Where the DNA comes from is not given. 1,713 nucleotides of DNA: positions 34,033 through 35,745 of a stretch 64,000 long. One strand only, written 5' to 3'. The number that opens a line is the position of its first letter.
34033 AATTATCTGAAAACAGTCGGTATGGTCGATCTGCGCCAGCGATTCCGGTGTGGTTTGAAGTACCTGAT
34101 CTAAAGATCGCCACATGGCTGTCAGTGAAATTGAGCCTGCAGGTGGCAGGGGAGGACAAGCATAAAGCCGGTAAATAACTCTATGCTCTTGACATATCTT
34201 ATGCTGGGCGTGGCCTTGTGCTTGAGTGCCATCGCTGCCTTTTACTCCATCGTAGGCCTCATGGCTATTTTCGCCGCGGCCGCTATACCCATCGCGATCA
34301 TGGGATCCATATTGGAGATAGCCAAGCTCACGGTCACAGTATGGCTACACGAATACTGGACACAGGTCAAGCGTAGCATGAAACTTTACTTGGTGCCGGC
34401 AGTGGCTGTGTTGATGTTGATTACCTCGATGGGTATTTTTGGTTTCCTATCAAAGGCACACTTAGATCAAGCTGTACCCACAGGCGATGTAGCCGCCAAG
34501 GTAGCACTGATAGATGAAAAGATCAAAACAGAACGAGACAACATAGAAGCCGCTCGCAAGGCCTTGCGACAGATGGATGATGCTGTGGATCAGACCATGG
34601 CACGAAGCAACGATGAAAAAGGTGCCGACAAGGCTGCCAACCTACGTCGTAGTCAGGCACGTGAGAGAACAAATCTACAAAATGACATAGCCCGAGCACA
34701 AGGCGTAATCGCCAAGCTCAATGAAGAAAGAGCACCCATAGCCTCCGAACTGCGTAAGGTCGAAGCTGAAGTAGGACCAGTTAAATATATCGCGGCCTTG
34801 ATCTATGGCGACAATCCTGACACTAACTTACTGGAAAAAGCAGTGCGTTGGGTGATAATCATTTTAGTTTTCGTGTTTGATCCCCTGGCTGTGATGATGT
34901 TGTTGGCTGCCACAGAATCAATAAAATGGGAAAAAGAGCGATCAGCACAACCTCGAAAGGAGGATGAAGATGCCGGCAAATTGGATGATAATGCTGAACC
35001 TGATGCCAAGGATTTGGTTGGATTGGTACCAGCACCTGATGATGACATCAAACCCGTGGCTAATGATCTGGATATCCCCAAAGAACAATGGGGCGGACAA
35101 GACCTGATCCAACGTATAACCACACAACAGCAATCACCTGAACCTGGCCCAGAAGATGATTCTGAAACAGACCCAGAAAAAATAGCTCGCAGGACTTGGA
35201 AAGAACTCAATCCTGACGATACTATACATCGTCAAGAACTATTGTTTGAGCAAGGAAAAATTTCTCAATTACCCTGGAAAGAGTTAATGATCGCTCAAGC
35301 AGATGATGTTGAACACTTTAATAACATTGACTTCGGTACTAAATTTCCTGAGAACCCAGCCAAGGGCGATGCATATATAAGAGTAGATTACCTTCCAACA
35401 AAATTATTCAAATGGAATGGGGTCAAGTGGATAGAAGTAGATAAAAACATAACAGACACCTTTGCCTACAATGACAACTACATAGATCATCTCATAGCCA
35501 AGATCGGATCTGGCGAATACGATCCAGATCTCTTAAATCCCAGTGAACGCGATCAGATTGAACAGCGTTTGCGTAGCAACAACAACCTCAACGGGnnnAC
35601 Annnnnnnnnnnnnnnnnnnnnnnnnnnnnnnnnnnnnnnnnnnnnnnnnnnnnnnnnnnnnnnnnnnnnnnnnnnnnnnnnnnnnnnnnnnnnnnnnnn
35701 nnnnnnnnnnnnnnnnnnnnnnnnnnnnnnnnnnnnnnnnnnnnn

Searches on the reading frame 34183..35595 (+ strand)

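Call 10: search_protein_families(library=phrogs, proteins=[window:34183-35595:+], max_evalue=0.00001)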
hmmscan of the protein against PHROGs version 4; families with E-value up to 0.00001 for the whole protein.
window:34183-35595:+ (471 aa): 1 family
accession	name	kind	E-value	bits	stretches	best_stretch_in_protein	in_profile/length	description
phrog_11591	-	head and packaging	3.7e-06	27.5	0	380-436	413-471/497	virion structural protein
